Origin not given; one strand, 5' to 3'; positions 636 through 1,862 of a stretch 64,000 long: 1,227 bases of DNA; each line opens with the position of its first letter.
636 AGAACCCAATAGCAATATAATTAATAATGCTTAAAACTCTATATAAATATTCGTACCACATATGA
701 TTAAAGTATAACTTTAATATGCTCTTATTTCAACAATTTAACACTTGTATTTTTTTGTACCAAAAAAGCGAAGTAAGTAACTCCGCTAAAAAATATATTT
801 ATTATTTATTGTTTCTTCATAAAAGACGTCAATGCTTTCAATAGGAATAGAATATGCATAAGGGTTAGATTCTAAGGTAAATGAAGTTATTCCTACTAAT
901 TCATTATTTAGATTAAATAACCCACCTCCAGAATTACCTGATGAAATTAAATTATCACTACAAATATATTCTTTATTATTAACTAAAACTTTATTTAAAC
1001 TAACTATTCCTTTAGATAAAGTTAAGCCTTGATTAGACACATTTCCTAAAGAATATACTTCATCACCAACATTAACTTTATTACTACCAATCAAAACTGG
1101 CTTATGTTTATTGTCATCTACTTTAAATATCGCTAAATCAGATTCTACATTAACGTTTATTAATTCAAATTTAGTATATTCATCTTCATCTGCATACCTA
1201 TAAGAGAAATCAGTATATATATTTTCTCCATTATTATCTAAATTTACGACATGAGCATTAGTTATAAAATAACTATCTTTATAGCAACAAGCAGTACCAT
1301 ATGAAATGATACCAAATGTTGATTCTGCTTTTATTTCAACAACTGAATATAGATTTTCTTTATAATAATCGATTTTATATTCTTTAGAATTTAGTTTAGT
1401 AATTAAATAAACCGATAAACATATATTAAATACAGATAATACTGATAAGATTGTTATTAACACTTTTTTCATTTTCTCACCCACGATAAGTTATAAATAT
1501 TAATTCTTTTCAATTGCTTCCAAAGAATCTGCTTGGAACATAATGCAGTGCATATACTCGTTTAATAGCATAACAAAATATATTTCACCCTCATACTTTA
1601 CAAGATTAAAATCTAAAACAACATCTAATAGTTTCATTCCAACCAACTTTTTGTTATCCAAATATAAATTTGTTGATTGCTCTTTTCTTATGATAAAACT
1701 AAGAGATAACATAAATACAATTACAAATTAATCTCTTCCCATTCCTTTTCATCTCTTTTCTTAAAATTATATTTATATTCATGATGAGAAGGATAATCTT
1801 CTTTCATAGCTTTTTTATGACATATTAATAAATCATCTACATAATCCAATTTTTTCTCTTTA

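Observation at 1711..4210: Duplicated 247-aa gene cassette with a localized hypervariable block, flanking a secreted Gly-rich protein, beside a tRNA cluster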

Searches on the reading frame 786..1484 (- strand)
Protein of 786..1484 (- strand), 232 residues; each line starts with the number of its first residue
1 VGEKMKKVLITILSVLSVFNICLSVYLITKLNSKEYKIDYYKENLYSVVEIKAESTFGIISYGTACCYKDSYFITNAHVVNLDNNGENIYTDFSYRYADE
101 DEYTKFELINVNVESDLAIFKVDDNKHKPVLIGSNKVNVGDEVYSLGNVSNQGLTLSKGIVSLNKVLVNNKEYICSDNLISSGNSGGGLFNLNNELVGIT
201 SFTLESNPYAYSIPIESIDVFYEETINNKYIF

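Call 7: search_protein_families(library=ncbifam, proteins=[window:786-1484:-], max_evalue=1)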
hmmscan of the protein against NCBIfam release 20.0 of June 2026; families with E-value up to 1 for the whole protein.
window:786-1484:- (232 aa): 13 families
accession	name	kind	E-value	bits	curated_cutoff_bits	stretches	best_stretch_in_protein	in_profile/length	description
TIGR02037.1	degP_htrA_DO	subfamily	1.9e-21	76.5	416.2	1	69-229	69-231/434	Do family serine endopeptidase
NF008147.1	PRK10898.1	equivalog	1.7e-14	53.8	408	1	56-206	73-221/352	outer membrane-stress sensor serine endopeptidase DegS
TIGR02038.1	protease_degS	equivalog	3.3e-14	52.8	422.95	1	68-205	86-220/351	outer membrane-stress sensor serine endopeptidase DegS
NF047968.1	SerProtHtrA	equivalog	1.3e-13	51.1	470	1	69-228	96-259/357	serine protease HtrA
NF007526.1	PRK10139.1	equivalog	2e-13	49.9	756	1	63-205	95-235/456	serine endoprotease DegQ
NF008189.1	PRK10942.1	equivalog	3.7e-13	48.8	720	1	63-204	117-256/477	serine endoprotease DegP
NF041521.1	HhoA_HhoB_HtrA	equivalog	1e-11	44.8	450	1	69-228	66-226/335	HhoA/HhoB/HtrA family serine endopeptidase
NF050055.1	SerProtHtrAMycob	equivalog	1.6e-10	40.5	800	1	47-226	214-407/502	serine protease HtrA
NF040960.1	MamE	equivalog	1.2e-08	34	800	1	68-200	130-264/659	magnetosome formation protease MamE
NF053637.1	SerProtHtrAspr2045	equivalog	1.2e-07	31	650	1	53-207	95-258/394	serine protease HtrA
NF033740.0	MarP_fam_protase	equivalog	5.2e-07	29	250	1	46-199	195-350/390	MarP family serine protease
NF040961.1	MamO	equivalog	0.00093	17.6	800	1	41-205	79-245/648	magnetosome protein MamO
NF045841.1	Ig_SerProt_MIP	equivalog_domain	0.042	13.5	125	1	72-118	23-71/401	MIP family Ig-specific serine endopeptidase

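Call 8: search_protein_families(library=pfam, proteins=[window:786-1484:-], max_evalue=1)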
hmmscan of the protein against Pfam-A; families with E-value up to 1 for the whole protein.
window:786-1484:- (232 aa): 4 families
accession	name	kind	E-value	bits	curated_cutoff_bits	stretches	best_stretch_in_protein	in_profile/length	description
PF13365.12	Trypsin_2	-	5.7e-20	73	27.6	1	63-199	1-144/144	Trypsin-like peptidase domain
PF00089.32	Trypsin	-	4.5e-11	43.4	20.6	1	64-206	28-201/220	Trypsin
PF01732.22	Mycop_pep_DUF31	-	0.026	14.6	27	1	72-118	53-100/346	Mycoplasma peptidase (DUF31)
PF22089.2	DIP2116-like_N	-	0.059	13.5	27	1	134-169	66-99/165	DIP2116-like, N-terminal domain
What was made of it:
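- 786..1484 (-): Membrane-anchored trypsin-like (S1, HtrA-like, no PDZ domain) serine protease. Homologues share an operon with X/Y in three other lineages. Trypsin_2 at 5.7e-20 (call 8).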

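Call 49: search_protein_families(library=padloc, proteins=[window:786-1484:-], max_evalue=1)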
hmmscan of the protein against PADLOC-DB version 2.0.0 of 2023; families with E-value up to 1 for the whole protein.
window:786-1484:- (232 aa): 3 families
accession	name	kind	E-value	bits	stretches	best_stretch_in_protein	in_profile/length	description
PDLC02959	RT-Protease_XI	-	5.9e-18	63.1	1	41-220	336-506/510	single gene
PDLC02960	RT-Protease_XI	-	1.4e-17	61.8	1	32-220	325-502/506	single gene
PDLC04593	PDC-M35A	-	1.2e-07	29.7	1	47-199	7-177/216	-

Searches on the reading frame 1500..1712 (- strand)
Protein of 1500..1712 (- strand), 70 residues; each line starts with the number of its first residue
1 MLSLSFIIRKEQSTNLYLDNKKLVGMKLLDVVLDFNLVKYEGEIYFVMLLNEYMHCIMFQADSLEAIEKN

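Call 7: search_protein_families(library=ncbifam, proteins=[window:1500-1712:-], max_evalue=1)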
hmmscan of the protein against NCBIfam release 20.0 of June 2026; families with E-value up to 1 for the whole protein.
window:1500-1712:- (70 aa): 0 families

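Call 8: search_protein_families(library=pfam, proteins=[window:1500-1712:-], max_evalue=1)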
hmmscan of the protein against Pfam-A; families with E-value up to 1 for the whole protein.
window:1500-1712:- (70 aa): 0 families
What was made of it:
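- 1500..1712 (-): orf70, a small ORF packed between Y_A and the protease (8-nt and 15-nt gaps). It is conserved only within this species and has no known function. No family match (calls 7, 8).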

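Call 49: search_protein_families(library=padloc, proteins=[window:1500-1712:-], max_evalue=1)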
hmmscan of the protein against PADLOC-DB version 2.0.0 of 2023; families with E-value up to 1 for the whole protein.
window:1500-1712:- (70 aa): 0 families

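Call 50: search_protein_families(library=phrogs, proteins=[window:1500-1712:-], max_evalue=1)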
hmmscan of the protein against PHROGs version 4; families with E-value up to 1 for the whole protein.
window:1500-1712:- (70 aa): 1 family
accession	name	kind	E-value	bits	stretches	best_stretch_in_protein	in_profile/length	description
phrog_7140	-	DNA, RNA and nucleotide metabolism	0.089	12.5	1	10-46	110-146/423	intron encoded nuclease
